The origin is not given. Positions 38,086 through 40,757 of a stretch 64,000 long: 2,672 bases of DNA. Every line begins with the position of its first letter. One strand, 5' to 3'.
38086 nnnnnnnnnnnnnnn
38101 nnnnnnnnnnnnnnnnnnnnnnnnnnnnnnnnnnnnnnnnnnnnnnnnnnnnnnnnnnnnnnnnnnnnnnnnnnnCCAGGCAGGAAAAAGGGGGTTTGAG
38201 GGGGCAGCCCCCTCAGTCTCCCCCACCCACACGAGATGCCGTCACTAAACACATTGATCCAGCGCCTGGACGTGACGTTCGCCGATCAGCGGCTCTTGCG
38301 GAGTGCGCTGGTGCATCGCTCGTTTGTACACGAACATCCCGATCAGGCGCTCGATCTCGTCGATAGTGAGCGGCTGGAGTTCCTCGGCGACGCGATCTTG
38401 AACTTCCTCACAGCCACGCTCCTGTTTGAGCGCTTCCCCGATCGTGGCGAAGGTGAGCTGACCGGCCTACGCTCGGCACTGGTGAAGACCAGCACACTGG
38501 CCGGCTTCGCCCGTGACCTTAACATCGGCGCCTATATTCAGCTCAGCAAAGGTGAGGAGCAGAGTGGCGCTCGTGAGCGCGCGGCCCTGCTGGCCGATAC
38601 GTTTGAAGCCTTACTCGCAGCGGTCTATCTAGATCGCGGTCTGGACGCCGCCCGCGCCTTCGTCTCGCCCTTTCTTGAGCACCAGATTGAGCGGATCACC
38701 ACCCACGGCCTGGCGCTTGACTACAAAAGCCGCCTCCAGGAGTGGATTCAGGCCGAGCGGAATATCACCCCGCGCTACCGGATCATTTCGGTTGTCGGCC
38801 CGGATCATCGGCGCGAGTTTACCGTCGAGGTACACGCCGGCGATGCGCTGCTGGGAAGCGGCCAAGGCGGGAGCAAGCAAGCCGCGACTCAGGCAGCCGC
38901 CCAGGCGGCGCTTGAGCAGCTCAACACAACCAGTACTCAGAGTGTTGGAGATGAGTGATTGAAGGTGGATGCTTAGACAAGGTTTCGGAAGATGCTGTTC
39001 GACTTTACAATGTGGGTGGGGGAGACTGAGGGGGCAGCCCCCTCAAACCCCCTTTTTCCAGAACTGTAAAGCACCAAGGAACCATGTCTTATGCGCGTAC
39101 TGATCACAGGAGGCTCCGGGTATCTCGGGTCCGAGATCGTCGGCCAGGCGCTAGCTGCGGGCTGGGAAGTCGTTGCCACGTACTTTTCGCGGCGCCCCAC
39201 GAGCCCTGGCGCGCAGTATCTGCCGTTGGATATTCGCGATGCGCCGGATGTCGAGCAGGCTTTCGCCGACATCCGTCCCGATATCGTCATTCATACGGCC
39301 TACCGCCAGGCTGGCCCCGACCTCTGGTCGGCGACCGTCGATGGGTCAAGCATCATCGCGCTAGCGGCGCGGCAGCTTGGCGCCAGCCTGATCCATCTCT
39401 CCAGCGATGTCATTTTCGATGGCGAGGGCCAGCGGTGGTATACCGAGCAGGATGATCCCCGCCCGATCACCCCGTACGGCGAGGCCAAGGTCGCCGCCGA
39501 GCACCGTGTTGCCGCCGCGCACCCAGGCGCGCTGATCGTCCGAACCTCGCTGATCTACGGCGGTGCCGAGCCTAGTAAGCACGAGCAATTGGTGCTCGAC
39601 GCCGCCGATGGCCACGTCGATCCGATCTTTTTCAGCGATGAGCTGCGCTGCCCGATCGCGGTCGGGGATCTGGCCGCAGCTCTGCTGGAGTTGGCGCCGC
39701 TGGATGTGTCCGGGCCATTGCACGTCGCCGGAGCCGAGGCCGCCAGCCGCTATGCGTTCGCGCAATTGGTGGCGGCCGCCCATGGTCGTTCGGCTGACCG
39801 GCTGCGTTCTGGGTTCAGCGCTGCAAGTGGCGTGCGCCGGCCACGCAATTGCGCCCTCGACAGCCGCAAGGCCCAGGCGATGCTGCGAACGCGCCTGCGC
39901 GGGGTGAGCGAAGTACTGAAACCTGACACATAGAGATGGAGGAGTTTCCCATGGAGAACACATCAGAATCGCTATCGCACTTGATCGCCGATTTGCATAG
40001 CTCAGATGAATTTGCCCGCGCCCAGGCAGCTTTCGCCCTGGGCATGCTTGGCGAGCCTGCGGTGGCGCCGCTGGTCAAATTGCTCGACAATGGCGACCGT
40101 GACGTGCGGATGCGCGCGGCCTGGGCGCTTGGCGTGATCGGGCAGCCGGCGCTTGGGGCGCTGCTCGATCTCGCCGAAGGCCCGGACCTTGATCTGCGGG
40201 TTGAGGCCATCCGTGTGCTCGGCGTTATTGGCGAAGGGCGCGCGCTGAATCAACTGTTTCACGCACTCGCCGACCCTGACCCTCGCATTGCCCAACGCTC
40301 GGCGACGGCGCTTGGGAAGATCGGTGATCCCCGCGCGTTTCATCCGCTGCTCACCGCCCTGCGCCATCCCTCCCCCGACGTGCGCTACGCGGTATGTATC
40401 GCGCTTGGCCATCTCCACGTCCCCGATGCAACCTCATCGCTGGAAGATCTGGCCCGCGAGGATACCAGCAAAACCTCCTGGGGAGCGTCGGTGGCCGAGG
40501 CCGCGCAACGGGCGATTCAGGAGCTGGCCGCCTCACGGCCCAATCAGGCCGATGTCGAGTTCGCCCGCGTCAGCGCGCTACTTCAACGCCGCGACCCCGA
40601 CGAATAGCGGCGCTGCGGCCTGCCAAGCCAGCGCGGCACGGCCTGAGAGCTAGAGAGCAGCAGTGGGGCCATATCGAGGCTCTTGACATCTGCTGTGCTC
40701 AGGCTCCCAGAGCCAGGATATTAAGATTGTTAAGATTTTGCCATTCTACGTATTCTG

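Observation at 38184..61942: MITE/REP-like palindromic repeat family occupying intergenic spacers of core genes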

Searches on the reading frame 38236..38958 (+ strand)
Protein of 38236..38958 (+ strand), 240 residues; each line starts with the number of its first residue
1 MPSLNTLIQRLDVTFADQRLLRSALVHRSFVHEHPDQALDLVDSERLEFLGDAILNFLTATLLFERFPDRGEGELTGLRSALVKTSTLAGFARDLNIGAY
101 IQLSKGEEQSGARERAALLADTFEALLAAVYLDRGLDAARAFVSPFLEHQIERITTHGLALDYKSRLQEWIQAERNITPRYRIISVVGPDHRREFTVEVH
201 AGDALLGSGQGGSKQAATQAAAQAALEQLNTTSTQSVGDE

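Call 12: find_encoding_contigs(protein=window:38236-38958:+, flank=10000, max_places=6)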
Protein window:38236-38958:+ (240 aa): no gene with exactly this product is on record in the collection.

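Call 17: search_protein_families(library=pfam, proteins=[window:38236-38955:+])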
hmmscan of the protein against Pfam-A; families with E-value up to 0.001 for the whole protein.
window:38236-38955:+ (240 aa): 4 families
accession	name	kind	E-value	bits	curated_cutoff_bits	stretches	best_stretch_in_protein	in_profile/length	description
PF14622.11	Ribonucleas_3_3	-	4.4e-33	114.6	35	1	17-145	1-122/128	Ribonuclease-III-like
PF00636.31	Ribonuclease_3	-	4.7e-24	85.6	27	1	45-135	1-102/102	Ribonuclease III domain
PF00035.32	dsrm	-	1.3e-16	61.4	23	1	163-229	1-66/66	Double-stranded RNA binding motif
PF22935.1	RM44_endonuclase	-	8.6e-05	23.1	27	1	8-129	10-138/139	Large ribosomal subunit protein mL44, endonuclease domain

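Call 23: find_homologous_proteins(query=window:38236-38955:+, max_evalue=1e-30)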
Query window:38236-38955:+ (240 aa): 3036 proteins with E <= 1e-30 among 8000 candidates; the best 120 are listed.
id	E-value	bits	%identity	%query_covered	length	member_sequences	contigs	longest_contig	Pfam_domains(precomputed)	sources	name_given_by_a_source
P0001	1.2e-148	511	100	100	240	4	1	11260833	PF00636.32,PF14622.12,PF00035.33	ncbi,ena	-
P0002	4.9e-131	453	88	100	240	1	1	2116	PF00636.32,PF22935.2,PF14622.12,PF00035.33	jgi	jgi:ribonuclease III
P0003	3.0e-113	395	81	95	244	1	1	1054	PF00636.32,PF22935.2,PF14622.12,PF00035.33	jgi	jgi:ribonuclease-3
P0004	6.4e-109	381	80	93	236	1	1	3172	PF00636.32,PF14622.12,PF00035.33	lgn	-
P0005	2.2e-107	376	77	97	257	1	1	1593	PF00636.32,PF22935.2,PF14622.12,PF00035.33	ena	-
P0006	2.8e-105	369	74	98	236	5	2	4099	PF00636.32,PF22935.2,PF14622.12,PF00035.33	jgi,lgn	jgi:ribonuclease-3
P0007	2.3e-102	359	73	100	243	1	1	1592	PF00636.32,PF14622.12,PF00035.33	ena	-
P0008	3.8e-102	359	74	98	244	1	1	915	PF00636.32,PF14622.12,PF00035.33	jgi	jgi:ribonuclease III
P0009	1.2e-101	357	73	96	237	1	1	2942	PF00636.32,PF22935.2,PF14622.12,PF00035.33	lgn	-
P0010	3.5e-100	352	72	95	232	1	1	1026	PF00636.32,PF22935.2,PF14622.12,PF00035.33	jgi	jgi:ribonuclease-3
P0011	9.5e-100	351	73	97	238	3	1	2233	PF00636.32,PF14622.12,PF00035.33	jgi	jgi:ribonuclease-3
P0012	1.1e-99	351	71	96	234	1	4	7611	PF00636.32,PF22935.2,PF14622.12,PF00035.33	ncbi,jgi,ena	ncbi:MAG TPA: ribonuclease III [Roseiflexaceae bacterium]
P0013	5.5e-99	348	71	89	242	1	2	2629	PF00636.32,PF22935.2,PF14622.12,PF00035.33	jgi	jgi:ribonuclease-3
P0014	7.8e-99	348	69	87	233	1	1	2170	PF00636.32,PF22935.2,PF14622.12,PF00035.33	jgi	jgi:ribonuclease-3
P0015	1.8e-98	347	72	95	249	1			PF00636.32,PF22935.2,PF14622.12,PF00035.33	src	-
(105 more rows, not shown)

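Call 24: find_encoding_contigs(protein=P0001, flank=10000, max_places=6)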
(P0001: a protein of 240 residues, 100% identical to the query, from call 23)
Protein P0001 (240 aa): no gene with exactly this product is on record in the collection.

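Call 25: find_encoding_contigs(protein=P0002, flank=10000, max_places=6)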
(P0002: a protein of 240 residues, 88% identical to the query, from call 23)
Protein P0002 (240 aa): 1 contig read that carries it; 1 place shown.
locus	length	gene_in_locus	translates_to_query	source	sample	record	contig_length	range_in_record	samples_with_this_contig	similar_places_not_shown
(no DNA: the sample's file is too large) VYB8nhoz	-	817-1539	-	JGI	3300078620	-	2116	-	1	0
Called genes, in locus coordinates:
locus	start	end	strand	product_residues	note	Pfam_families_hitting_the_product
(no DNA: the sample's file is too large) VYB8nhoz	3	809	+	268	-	PF00109:ketoacyl-synt, PF02801:Ketoacyl-synt_C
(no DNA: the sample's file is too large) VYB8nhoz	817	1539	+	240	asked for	PF22935:RM44_endonuclase (weak), PF14622:Ribonucleas_3_3, PF00636:Ribonuclease_3, PF00035:dsrm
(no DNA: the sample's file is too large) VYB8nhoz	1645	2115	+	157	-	?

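Call 49: find_encoding_contigs(protein=P0004, flank=10000, max_places=3)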
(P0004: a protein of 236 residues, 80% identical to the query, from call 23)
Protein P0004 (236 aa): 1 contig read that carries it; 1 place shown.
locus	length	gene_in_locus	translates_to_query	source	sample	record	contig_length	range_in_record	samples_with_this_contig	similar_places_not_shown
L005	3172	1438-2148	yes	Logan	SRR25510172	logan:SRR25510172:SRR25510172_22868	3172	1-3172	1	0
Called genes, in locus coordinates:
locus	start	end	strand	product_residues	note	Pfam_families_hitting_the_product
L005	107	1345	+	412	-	PF00109:ketoacyl-synt, PF02801:Ketoacyl-synt_C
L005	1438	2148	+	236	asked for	PF14622:Ribonucleas_3_3, PF00636:Ribonuclease_3, PF00035:dsrm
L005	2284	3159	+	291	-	PF01370:Epimerase, PF04321:RmlD_sub_bind, PF07993:NAD_binding_4 (faint), PF16363:GDP_Man_Dehyd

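Call 54: list_cluster_members(proteins=[P0001, P0121, P0123, P0124, P0126])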
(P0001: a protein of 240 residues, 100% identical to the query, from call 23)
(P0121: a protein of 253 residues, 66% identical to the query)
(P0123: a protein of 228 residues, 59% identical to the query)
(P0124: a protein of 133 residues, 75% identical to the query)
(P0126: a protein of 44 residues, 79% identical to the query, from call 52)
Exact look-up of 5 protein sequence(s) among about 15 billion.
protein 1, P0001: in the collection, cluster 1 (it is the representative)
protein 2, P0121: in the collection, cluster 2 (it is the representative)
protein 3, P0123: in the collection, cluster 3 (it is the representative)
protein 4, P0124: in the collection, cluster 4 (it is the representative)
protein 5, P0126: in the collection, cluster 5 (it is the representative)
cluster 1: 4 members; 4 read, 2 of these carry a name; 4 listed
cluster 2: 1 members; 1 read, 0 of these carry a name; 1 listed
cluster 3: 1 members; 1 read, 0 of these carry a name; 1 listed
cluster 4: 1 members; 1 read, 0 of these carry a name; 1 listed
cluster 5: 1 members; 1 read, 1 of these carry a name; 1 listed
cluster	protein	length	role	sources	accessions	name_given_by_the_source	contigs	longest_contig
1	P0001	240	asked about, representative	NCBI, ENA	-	-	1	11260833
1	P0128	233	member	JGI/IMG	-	ribonuclease III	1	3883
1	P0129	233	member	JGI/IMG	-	ribonuclease-3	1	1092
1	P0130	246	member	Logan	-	-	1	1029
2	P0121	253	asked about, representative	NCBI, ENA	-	-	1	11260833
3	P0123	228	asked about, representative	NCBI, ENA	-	-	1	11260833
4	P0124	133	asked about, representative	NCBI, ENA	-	-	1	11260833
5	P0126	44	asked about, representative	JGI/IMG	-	hypothetical protein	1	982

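Call 55: find_encoding_contigs(protein=P0128, flank=10000, max_places=3)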
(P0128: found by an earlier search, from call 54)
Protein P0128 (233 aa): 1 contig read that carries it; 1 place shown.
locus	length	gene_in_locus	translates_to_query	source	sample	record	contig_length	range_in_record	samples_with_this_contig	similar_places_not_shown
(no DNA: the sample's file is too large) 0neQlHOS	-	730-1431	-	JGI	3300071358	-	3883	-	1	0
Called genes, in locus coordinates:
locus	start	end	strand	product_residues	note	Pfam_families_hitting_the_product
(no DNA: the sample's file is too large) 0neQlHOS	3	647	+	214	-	?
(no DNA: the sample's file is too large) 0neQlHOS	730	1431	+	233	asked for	PF14622:Ribonucleas_3_3, PF00636:Ribonuclease_3, PF00035:dsrm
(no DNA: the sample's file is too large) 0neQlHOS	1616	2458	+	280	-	PF01073:3Beta_HSD (faint), PF01370:Epimerase, PF04321:RmlD_sub_bind, PF16363:GDP_Man_Dehyd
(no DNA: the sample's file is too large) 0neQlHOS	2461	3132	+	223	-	-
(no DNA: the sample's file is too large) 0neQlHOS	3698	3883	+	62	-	?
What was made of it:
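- Tried and rejected: Two JGI contigs of close relatives gave gene coordinates only, without DNA (calls 25, 55).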

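Call 58: find_encoding_contigs(protein=P0130, flank=10000, max_places=3)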
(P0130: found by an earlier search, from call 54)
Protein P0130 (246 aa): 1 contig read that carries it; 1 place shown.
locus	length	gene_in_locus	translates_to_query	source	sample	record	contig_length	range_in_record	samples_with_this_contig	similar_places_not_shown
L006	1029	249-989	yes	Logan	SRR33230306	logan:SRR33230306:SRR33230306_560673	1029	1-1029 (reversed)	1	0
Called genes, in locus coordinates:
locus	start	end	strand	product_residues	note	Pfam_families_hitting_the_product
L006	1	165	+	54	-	?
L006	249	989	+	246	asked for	PF14622:Ribonucleas_3_3, PF00636:Ribonuclease_3, PF00035:dsrm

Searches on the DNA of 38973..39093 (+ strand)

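Call 31: search_dna_similar(query=window:38973-39093:+, collection=plasmids, mode=distant, max_evalue=0.01)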
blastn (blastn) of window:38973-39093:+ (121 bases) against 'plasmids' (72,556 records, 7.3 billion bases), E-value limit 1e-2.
No match.

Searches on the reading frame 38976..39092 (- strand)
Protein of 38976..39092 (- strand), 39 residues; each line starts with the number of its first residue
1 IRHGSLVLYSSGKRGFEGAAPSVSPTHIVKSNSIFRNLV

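Call 52: search_protein_representatives(protein=window:38976-39092:-)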
Query: 39 residues. Proteins with E-value up to 0.001 (for the whole library): 2; up to 1e-10: 0; up to 1e-30: 0. The best 2 are listed.
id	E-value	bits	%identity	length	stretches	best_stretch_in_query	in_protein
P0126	5.2e-06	41.1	79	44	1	12-39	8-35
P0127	6.5e-05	37.8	36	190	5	8-35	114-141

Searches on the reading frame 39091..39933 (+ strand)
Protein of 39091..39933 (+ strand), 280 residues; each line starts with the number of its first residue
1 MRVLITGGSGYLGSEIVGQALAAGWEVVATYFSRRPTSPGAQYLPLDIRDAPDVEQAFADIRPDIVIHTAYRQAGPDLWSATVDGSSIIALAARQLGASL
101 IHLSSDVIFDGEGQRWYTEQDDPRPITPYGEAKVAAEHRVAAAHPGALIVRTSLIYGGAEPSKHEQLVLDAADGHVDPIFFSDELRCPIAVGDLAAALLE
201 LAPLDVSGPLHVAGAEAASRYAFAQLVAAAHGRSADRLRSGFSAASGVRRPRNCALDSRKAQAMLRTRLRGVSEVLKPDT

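Call 17: search_protein_families(library=pfam, proteins=[window:39091-39930:+])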
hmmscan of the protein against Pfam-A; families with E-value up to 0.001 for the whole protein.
window:39091-39930:+ (280 aa): 6 families
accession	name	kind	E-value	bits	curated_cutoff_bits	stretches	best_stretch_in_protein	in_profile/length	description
PF04321.23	RmlD_sub_bind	-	2.4e-47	161.8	27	1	1-271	1-273/287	RmlD substrate binding domain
PF01370.27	Epimerase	-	3.4e-21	76.2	20.9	1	3-199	1-222/240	NAD dependent epimerase/dehydratase family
PF16363.11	GDP_Man_Dehyd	-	1.7e-10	41.3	27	1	4-147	1-171/332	GDP-mannose 4,6 dehydratase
PF01073.25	3Beta_HSD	-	1.5e-05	24.6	22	1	4-145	1-162/280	3-beta hydroxysteroid dehydrogenase/isomerase family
PF13460.12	NAD_binding_10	-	4.9e-05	23.7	27.2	1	7-153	1-144/184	NAD(P)H-binding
PF07993.18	NAD_binding_4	-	0.00073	19.2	20.1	0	83-161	113-211/258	Male sterility protein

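Call 19: find_encoding_contigs(protein=window:39091-39933:+, flank=10000, max_places=6)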
Protein window:39091-39933:+ (280 aa): 1 contig read that carries it; 1 place shown.
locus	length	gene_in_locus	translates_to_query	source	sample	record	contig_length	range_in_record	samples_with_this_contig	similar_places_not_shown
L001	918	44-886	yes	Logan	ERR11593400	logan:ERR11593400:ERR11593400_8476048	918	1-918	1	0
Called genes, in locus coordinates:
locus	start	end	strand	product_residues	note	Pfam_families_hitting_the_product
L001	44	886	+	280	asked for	PF01073:3Beta_HSD (weak), PF01370:Epimerase, PF04321:RmlD_sub_bind, PF16363:GDP_Man_Dehyd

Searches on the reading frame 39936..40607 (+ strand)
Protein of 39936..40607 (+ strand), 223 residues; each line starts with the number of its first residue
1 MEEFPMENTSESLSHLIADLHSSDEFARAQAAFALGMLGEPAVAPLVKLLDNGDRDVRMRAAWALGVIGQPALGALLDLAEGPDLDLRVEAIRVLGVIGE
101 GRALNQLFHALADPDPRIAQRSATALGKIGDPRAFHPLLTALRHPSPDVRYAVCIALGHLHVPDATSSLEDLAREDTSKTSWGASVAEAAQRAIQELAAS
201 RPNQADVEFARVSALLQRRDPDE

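Call 17: search_protein_families(library=pfam, proteins=[window:39936-40604:+])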
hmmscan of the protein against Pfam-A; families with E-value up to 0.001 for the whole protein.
window:39936-40604:+ (223 aa): 5 families
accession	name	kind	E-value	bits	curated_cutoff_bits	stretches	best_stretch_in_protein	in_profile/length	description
PF13646.12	HEAT_2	-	4e-36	123.6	27.7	3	111-179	8-77/88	HEAT repeats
PF02985.28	HEAT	-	8.9e-19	66.2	23.5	1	137-160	4-27/31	HEAT repeat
PF03130.22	HEAT_PBS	-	1.1e-14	53.6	20.9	1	28-52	2-27/27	PBS lyase HEAT-like repeat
PF13513.12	HEAT_EZ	-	7.3e-14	52.3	27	1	132-160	27-55/55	HEAT-like repeat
PF00514.29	Arm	-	2.9e-11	43.4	20.6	1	41-66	12-37/41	Armadillo/beta-catenin-like repeat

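Call 21: find_encoding_contigs(protein=window:39936-40607:+, flank=10000, max_places=6)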
Protein window:39936-40607:+ (223 aa): no gene with exactly this product is on record in the collection.
